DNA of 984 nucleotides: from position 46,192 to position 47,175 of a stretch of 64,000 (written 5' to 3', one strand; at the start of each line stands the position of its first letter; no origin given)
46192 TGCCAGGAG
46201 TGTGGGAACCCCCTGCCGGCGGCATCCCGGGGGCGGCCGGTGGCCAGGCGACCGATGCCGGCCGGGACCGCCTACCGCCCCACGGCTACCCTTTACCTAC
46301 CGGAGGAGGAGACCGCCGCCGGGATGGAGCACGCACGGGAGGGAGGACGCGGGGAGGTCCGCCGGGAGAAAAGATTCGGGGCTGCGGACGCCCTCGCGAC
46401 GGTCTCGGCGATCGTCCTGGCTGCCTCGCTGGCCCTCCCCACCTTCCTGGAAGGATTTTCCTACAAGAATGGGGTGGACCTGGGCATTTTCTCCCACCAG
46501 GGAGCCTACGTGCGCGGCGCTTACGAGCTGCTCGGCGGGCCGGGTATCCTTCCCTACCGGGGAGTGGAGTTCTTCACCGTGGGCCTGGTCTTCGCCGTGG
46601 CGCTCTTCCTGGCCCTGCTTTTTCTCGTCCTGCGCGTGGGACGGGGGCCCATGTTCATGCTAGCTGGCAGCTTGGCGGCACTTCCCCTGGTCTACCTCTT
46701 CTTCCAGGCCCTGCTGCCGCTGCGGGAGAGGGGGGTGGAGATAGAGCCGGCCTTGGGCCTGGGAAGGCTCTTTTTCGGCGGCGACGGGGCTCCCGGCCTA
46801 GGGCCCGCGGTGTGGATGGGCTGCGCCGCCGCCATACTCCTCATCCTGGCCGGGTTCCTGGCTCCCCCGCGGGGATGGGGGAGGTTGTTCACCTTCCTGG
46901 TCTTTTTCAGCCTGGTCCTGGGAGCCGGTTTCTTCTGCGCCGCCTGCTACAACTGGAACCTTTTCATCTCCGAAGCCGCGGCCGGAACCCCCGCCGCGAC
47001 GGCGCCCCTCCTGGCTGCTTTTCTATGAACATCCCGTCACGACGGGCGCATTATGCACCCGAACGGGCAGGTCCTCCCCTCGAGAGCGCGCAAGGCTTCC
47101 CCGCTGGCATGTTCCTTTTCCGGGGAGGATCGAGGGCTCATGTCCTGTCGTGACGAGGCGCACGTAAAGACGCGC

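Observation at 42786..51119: Cluster of B-box-zinc-finger CPBP proteases, a double-zinc-ribbon membrane protein, an orphan MFP lipoprotein and an MrfA-like helicase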

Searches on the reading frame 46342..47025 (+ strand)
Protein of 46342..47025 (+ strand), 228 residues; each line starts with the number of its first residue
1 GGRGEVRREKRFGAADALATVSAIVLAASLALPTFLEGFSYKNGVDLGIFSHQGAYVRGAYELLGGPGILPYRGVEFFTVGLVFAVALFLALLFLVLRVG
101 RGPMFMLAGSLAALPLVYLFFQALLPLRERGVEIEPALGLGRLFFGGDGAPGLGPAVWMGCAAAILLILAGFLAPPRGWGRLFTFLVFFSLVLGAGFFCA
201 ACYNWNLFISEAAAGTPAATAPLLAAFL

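Call 54: predict_structure(alignment_id=A4)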
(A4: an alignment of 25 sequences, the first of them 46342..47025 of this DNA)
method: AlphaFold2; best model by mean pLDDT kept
length: 228 residues; sequences in the alignment: 25
mean_pLDDT: 71.3   pTM: 0.71
mean pLDDT of the five models: 71.3, 70.5, 69.8, 68.5, 66.5
residues with pLDDT >= 90: 72; 70-90: 61; 50-70: 31; < 50: 64
segments of 3 or more residues with pLDDT < 50: 1-6, 41-76, 131-133, 211-228
pLDDT, mean of each block of 10 residues (from residue 1): 48 91 93 67 36 37 43 54 87 88 94 90 72 56 74 83 96 90 96 90 69 40 40
secondary structure, 60 per line:
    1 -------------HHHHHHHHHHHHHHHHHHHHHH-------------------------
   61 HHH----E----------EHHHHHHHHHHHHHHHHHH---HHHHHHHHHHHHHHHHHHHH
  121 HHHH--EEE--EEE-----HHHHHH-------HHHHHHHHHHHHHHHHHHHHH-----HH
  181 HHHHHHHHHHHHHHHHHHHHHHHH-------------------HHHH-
elements in order: H14-35 H80-97 H101-124 E127-129 E132-134 H140-145 H153-173 H179-204 H224-227
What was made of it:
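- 46381..46953 (+): 5-TM domain (aa 348-538) with invariant loop motifs: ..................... (outside), GRGP and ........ (inside), and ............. at the end of TM5. AlphaFold2 helices with pTM 0.71 (call 54).
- The CAA string sits about 25 residues from the C-terminus, inside a predicted TM helix on the outer side (call 54), not at a CAAX terminus.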

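Call 59: search_protein_families(library=pfam, alignment_id=A4, max_evalue=10)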
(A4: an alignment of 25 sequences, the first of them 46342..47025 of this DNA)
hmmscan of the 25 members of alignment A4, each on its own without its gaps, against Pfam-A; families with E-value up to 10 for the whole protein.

A. member 1, window:46342-47025:+ (228 aa): 1 family
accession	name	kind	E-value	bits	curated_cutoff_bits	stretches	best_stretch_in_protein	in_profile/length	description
PF13567.11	DUF4131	-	0.41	10.8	31.6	2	80-128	5-55/165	Domain of unknown function (DUF4131)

B. families by the number of members that match (of 25 scanned): 51 families (the first 25 are shown)
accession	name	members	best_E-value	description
PF13240.11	Zn_Ribbon_1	24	1.7e-14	zinc-ribbon domain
PF12773.13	DZR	24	5.2e-11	Double zinc ribbon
PF18912.6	DZR_2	24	3e-06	Double zinc ribbon domain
PF24463.1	DUF7577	23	1.3e-10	Domain of unknown function (DUF7577)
PF13248.11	Zn_ribbon_3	22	4.5e-07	zinc-ribbon domain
PF17032.10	Zn_ribbon_15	22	0.0013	zinc-ribbon family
PF00641.23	Zn_ribbon_RanBP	20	0.00061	Zn-finger in Ran binding protein and others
PF24460.1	DUF7575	18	3.9e-06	Domain of unknown function (DUF7575)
PF07191.17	Zn_ribbon_6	18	0.01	Double zinc ribbon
PF08271.17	Zn_Ribbon_TF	16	0.0082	TFIIB zinc-binding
PF01155.25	HypA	11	0.2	Hydrogenase/urease nickel incorporation, metallochaperone, hypA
PF10083.14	DUF2321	11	0.22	Uncharacterized protein conserved in bacteria (DUF2321)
PF15801.11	zf-C6H2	9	0.38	zf-MYND-like zinc finger, mRNA-binding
PF22289.1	DmmA-like_C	8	0.17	Dimethylamine monooxygenase subunit DmmA-like, C-terminal domain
PF01020.24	Ribosomal_L40e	7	0.01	Ribosomal L40e family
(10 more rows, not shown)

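Call 61: fold_search(model_id=the predicted structure, library=pdb)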
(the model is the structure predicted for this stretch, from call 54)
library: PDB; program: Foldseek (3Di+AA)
matches with E <= 10: 109; with E <= 0.001: 0
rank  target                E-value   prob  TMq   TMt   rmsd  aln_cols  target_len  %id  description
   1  4nv6                  1.2e+00  0.75  0.41  0.36   8.0       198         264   14  C212A mutant of Synechococcus VKOR (released 2014-02-12)
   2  6bhp_A                1.2e+00  0.33  0.30  0.36   8.3       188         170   13  Crystal structure of the Chlamydomonas reinhardtii LCI1 channel (released 2018-11-07)
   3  7q0l                  1.3e+00  0.07  0.18  0.10  18.4       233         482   14  Crystal structure of the peptide transporter YePEPT-K314A at 2.93 A (released 2022-03-09)
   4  9wji                  1.9e+00  0.09  0.21  0.14  14.1       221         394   11  Alkylsulfone-bound human VAChT (released 2025-11-05)
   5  9j27                  1.9e+00  0.04  0.15  0.14  21.8       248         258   11  Fe-SaPolF-L-isoleucine copmplex (released 2025-10-08)
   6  7dce_X                2.4e+00  0.14  0.30  0.21  14.9       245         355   13  Cryo-EM structure of human XKR8-basigin complex bound to Fab fragment (released 2021-10-20)
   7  8zms                  2.4e+00  0.06  0.18  0.13  19.2       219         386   14  Acetylcholine-bound VAChT (released 2024-06-19)
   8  4p79                  2.6e+00  0.10  0.23  0.27  11.3       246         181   13  Crystal structure of mouse claudin-15 (released 2014-04-30)
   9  5b2g_G                2.7e+00  0.41  0.24  0.17   5.5       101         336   24  Crystal structure of human claudin-4 in complex with C-terminal fragment of Clostridium perfringens enterotoxin (released 2016-10-05)
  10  9khh_D                2.7e+00  0.07  0.21  0.09  14.2       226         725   13  Structure of the complex of LGR4 with Norrin (2:2) (released 2025-07-16)
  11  9khh_C                2.7e+00  0.07  0.21  0.08  14.2       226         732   13  Structure of the complex of LGR4 with Norrin (2:2) (released 2025-07-16)
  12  7zh0                  2.8e+00  0.08  0.19  0.10  15.1       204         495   15  Structure of human OCT3 in lipid nanodisc (released 2022-11-09)
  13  1kg8                  2.9e+00  0.04  0.16  0.17  20.6       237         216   13  X-ray structure of an early-M intermediate of bacteriorhodopsin (released 2001-12-05)
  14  6nsj_A                3.1e+00  0.09  0.25  0.30  14.3       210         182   13  CryoEM structure of Helicobacter pylori urea channel in closed state (released 2019-04-03)
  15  6umm_C                3.2e+00  0.05  0.20  0.12  19.1       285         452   15  A complete structure of the ESX-3 translocon complex (released 2019-10-23)
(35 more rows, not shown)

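Call 69: search_protein_representatives(alignment_id=A5)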
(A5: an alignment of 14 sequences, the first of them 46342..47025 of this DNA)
Query: 14 sequences, 235 profile positions. Proteins with E-value up to 0.001 (for the whole library): 27; up to 1e-10: 25; up to 1e-30: 25. The best 27 are listed.
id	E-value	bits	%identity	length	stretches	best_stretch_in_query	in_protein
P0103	1.4e-110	384.7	-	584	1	2-220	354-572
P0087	6.9e-106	369.3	-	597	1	2-220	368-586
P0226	1.4e-104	365.0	-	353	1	3-218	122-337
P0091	1.9e-103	361.3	-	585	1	3-220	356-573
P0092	5.5e-102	356.6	-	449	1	3-219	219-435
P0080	2.1e-101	354.6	-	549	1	3-216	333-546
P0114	4.2e-99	347.1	-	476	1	2-225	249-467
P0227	4.1e-91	321.0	-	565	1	5-221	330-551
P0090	2.4e-90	318.4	-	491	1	3-219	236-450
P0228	5.4e-90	317.3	-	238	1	5-213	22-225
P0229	3.4e-89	314.7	-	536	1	10-216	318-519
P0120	1.8e-80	286.1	-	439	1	7-224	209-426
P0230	5.2e-80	284.6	-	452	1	4-216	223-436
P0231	2.2e-65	236.7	-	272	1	79-229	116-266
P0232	2.7e-64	233.2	-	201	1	13-213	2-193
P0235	1.6e-58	214.3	-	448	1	6-213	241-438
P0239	2.4e-51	190.8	-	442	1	8-214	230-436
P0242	1.9e-35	138.7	-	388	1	18-209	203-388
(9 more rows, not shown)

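Call 89: find_encoding_contigs(protein=P0242, flank=10000, max_places=2)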
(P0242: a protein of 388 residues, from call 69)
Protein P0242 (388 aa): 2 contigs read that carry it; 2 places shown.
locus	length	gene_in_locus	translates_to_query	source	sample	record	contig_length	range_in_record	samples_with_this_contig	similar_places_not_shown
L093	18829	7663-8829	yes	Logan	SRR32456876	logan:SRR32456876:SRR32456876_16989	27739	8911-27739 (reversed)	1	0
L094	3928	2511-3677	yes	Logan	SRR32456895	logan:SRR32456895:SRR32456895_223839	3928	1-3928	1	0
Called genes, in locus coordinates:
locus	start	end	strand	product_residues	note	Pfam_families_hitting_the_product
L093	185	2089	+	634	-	PF05496:RuvB_N (faint), PF13177:DNA_pol3_delta2, PF00004:AAA, PF12169:DNA_pol3_gamma3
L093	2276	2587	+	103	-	PF02575:YbaB_DNA_bd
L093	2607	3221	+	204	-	PF21176:RecR_HhH, PF02132:RecR_ZnF (weak), PF01751:Toprim, PF13662:Toprim_4, PF21175:RecR_C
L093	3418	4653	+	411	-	PF00696:AA_kinase, PF22629:ACT_AHAS_ss (faint), PF01842:ACT, PF22468:ACT_9, PF13840:ACT_7, PF01842:ACT (weak), PF22468:ACT_9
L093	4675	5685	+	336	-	PF01118:Semialdhyde_dh, PF02774:Semialdhyde_dhC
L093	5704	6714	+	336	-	PF02517:Rce1-like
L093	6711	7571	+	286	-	PF02517:Rce1-like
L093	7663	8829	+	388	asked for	PF12773:DZR (faint), PF13240:Zn_Ribbon_1 (weak), PF24463:DUF7577 (weak)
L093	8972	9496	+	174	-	PF22381:Staph_reg_Sar_Rot, PF01047:MarR, PF12802:MarR_2 (weak)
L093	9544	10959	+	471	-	PF25917:BSH_RND (weak), PF25984:BSH_YknX (faint), PF25990:Beta-barrel_YknX, PF25967:RND-MFP_C (faint), PF25975:CzcB_C, PF25989:YknX_C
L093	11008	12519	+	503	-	PF00005:ABC_tran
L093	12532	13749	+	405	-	PF12704:MacB_PCD, PF02687:FtsX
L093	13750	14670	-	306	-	PF00294:PfkB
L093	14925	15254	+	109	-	PF09723:Zn_ribbon_8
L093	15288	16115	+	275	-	PF01048:PNP_UDP_1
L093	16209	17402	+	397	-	PF02163:Peptidase_M50, PF00571:CBS (faint)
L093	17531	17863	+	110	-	PF01250:Ribosomal_S6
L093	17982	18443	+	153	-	PF00436:SSB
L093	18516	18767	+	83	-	PF01084:Ribosomal_S18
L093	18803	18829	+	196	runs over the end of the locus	PF01281:Ribosomal_L9_N, PF03948:Ribosomal_L9_C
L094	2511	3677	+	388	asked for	PF12773:DZR (faint), PF13240:Zn_Ribbon_1 (weak), PF24463:DUF7577 (weak)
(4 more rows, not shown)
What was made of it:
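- Junctions are very tight in L093 (a 4-nt overlap, then 19-92 nt gaps; call 89).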

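Call 94: search_protein_families(library=pfam, proteins=[L093:8972-9496:+, L093:11008-12519:+], max_evalue=0.0001)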
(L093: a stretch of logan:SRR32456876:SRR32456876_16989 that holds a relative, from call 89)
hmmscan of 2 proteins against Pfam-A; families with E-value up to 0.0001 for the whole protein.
L093:8972-9496:+ (174 aa): 3 families
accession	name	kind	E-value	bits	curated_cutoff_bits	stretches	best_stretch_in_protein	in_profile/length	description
PF01047.28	MarR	-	2.4e-12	47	24.6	1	37-95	1-59/59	MarR family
PF22381.2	Staph_reg_Sar_Rot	-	9.6e-08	32.5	27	1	32-110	7-85/85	Transcriptional regulator SarA/Rot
PF12802.13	MarR_2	-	2.6e-07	31.1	27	1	35-93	1-60/61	MarR family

L093:11008-12519:+ (503 aa): 1 family
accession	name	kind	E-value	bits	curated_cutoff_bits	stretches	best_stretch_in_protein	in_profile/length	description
PF00005.33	ABC_tran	-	1.8e-35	122.9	25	1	103-251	1-136/137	ABC transporter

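Call 96: find_encoding_contigs(protein=P0239, flank=10000, max_places=1)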
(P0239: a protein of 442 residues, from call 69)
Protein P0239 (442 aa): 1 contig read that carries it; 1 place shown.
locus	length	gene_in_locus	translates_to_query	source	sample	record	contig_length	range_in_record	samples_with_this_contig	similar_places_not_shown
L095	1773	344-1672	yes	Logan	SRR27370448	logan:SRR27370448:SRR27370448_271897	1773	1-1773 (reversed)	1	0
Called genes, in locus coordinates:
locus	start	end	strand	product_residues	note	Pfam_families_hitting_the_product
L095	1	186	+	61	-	?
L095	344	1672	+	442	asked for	PF12773:DZR (faint), PF13240:Zn_Ribbon_1 (faint), PF24463:DUF7577 (faint)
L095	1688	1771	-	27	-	?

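Call 97: find_encoding_contigs(protein=P0235, flank=10000, max_places=1)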
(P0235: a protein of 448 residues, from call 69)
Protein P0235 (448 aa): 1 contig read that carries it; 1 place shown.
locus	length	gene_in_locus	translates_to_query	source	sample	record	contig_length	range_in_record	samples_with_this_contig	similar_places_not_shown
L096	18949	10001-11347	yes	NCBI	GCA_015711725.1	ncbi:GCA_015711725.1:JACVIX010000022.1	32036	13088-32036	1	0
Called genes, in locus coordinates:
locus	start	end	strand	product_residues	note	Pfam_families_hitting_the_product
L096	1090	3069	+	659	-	PF05496:RuvB_N (faint), PF13177:DNA_pol3_delta2, PF00004:AAA, PF13401:AAA_22 (weak), PF22608:DNAX_ATPase_lid, PF12169:DNA_pol3_gamma3, PF20964:DnaX_C (weak)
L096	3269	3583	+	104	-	PF02575:YbaB_DNA_bd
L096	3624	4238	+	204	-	PF21176:RecR_HhH, PF02132:RecR_ZnF (weak), PF01751:Toprim, PF13662:Toprim_4, PF21175:RecR_C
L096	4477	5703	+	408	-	PF00696:AA_kinase, PF13740:ACT_6 (faint), PF13291:ACT_4 (faint), PF01842:ACT, PF22468:ACT_9, PF13840:ACT_7, PF01842:ACT, PF22468:ACT_9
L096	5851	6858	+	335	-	PF01118:Semialdhyde_dh, PF02774:Semialdhyde_dhC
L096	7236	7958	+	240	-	PF02517:Rce1-like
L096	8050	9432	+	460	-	PF00643:zf-B_box (faint), PF22586:ANCHR-like_BBOX (faint), PF02517:Rce1-like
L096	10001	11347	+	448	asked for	PF12773:DZR (faint), PF13240:Zn_Ribbon_1 (faint), PF24463:DUF7577 (faint)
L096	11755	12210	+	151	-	PF22381:Staph_reg_Sar_Rot, PF01047:MarR, PF12802:MarR_2, PF13463:HTH_27 (faint), PF13412:HTH_24 (weak)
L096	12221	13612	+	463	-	PF25917:BSH_RND (weak), PF25973:BSH_CzcB (faint), PF00364:Biotin_lipoyl (faint), PF25984:BSH_YknX (faint), PF25990:Beta-barrel_YknX, PF25967:RND-MFP_C, PF25975:CzcB_C, PF25989:YknX_C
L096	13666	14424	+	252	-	PF02463:SMC_N (faint), PF00005:ABC_tran, PF13304:AAA_21 (faint)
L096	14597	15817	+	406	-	PF12704:MacB_PCD, PF02687:FtsX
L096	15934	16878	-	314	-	PF00512:HisKA, PF02518:HATPase_c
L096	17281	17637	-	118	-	-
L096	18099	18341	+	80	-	PF20660:DUF6812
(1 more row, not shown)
